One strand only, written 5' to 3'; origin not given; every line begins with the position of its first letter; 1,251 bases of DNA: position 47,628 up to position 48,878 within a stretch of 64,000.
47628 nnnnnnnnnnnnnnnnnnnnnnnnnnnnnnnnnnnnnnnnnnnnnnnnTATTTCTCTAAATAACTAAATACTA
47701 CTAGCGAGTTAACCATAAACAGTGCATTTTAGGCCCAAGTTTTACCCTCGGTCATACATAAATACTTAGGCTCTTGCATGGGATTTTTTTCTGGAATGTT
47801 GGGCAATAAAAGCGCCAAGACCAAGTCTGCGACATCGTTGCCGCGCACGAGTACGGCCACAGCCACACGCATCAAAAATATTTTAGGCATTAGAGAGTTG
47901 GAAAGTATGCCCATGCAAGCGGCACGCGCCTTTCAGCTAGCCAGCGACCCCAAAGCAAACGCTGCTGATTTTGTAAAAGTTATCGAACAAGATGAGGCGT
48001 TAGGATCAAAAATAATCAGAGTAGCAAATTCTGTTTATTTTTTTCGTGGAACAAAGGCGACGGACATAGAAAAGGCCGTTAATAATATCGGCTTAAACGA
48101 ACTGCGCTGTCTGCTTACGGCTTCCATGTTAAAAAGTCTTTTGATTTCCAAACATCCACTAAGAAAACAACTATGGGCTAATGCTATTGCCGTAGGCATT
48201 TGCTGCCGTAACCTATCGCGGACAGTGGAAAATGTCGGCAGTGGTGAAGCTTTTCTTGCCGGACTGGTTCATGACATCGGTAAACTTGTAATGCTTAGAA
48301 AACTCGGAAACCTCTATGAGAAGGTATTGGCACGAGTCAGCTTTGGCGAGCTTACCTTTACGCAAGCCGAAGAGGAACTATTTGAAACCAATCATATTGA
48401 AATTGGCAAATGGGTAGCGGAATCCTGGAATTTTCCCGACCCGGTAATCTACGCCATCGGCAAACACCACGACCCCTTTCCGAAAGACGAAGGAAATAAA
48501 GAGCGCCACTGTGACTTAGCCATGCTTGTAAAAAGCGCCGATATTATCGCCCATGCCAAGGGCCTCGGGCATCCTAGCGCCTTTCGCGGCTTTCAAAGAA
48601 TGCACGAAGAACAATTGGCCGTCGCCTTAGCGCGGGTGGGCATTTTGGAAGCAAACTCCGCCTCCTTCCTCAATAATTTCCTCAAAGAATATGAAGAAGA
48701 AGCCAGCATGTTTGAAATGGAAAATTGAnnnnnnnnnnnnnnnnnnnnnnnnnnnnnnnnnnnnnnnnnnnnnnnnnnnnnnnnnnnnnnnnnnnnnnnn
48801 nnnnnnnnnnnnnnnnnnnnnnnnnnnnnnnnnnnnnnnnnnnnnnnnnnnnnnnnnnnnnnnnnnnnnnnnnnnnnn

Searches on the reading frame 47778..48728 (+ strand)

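Call 71: search_protein_families(library=pfam, proteins=[window:47778-48728:+], max_evalue=0.00001)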
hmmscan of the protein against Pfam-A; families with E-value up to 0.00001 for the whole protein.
window:47778-48728:+ (316 aa): 2 families
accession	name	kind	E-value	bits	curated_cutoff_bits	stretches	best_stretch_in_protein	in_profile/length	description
PF08668.18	HDOD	-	2.3e-47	161.5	22.9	1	42-233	2-196/196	HDOD domain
PF01966.28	HD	-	3.9e-06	27.6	22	0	142-257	11-113/116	HD domain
